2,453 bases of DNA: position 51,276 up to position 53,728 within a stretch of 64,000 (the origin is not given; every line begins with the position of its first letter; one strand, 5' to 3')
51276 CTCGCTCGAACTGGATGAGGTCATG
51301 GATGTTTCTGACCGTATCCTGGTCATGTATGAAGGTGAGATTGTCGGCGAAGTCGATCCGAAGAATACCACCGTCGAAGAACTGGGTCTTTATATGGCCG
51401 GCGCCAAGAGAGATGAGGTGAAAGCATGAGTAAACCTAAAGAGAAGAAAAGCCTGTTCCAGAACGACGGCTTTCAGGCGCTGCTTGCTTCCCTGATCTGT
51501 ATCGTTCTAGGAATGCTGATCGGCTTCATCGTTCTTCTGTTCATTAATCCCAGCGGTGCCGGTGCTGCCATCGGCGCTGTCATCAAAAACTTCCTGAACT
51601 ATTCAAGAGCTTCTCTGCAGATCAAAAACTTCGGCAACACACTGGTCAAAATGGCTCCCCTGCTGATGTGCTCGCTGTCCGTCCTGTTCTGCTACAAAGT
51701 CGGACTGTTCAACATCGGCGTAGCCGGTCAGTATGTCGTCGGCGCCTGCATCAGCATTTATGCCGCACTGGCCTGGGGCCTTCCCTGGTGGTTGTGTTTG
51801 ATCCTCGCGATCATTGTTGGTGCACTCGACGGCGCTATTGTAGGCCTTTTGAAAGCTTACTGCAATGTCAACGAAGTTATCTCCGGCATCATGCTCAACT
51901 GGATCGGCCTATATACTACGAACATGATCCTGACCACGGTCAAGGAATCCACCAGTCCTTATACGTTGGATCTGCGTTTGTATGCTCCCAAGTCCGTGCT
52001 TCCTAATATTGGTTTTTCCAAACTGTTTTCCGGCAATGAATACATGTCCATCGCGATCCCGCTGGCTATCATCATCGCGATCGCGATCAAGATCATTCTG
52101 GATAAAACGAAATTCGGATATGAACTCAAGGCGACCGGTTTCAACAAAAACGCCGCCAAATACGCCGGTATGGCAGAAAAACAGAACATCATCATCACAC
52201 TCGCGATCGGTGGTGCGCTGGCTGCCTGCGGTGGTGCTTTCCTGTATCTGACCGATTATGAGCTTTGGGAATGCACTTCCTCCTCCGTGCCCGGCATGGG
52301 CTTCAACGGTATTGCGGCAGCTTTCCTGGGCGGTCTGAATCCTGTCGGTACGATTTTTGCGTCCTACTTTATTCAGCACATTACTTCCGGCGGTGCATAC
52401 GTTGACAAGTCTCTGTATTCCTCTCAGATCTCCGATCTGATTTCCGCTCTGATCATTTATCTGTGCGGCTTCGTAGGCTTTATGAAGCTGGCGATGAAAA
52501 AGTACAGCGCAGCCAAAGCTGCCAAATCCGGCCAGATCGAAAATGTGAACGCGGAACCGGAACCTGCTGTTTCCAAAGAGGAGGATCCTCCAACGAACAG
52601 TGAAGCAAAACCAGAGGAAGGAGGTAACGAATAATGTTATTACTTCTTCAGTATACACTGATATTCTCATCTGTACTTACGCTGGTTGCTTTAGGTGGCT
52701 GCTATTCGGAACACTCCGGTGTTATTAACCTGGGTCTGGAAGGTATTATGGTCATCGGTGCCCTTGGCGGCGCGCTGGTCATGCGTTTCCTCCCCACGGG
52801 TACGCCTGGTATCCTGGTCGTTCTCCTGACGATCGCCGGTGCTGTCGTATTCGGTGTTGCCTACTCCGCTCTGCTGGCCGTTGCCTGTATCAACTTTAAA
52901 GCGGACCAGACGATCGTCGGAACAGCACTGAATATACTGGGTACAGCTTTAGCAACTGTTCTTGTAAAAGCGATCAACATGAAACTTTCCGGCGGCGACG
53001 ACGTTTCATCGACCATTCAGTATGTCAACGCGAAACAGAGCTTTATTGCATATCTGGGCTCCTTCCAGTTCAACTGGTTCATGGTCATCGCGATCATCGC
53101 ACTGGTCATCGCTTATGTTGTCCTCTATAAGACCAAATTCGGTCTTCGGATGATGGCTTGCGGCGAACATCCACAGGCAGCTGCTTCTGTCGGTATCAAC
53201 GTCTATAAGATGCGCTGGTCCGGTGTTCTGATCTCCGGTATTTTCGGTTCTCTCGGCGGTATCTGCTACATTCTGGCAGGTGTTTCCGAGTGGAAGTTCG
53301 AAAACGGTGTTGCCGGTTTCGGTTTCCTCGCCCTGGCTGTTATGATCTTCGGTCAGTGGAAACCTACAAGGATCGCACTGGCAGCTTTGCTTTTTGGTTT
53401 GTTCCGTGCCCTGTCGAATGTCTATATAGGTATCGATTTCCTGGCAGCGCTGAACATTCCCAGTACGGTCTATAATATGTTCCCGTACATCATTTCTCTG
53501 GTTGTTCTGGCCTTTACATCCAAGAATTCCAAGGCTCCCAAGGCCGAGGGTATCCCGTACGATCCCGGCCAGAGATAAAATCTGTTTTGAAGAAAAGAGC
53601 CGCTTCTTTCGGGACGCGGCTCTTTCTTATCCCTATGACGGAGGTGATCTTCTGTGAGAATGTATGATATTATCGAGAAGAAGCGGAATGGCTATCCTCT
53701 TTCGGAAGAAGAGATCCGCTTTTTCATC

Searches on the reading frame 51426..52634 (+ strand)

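Call 22: search_protein_families(library=pfam, proteins=[window:51426-52634:+], max_evalue=0.000001)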
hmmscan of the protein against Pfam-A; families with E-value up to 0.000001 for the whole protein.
window:51426-52634:+ (402 aa): 1 family
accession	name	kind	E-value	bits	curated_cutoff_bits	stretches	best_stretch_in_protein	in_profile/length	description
PF02653.21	BPD_transp_2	-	1.6e-45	155.8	26.8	1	70-346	3-267/269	Branched-chain amino acid transport system / permease component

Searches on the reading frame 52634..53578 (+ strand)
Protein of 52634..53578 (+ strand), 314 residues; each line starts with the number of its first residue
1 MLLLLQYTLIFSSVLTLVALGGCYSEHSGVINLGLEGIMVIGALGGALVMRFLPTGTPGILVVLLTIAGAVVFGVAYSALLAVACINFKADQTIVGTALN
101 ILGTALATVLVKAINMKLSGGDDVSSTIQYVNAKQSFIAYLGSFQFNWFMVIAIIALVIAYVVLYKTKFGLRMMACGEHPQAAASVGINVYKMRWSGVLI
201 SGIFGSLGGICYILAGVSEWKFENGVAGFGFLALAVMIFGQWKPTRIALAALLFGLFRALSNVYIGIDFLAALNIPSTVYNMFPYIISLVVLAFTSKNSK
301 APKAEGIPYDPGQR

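Call 36: search_protein_families(library=pfam, proteins=[window:52634-53578:+], max_evalue=0.01)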
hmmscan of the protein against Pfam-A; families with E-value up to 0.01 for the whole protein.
window:52634-53578:+ (314 aa): 1 family
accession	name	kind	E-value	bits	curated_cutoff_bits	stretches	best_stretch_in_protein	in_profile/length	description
PF02653.21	BPD_transp_2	-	5.7e-37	127.7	26.8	1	6-292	3-269/269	Branched-chain amino acid transport system / permease component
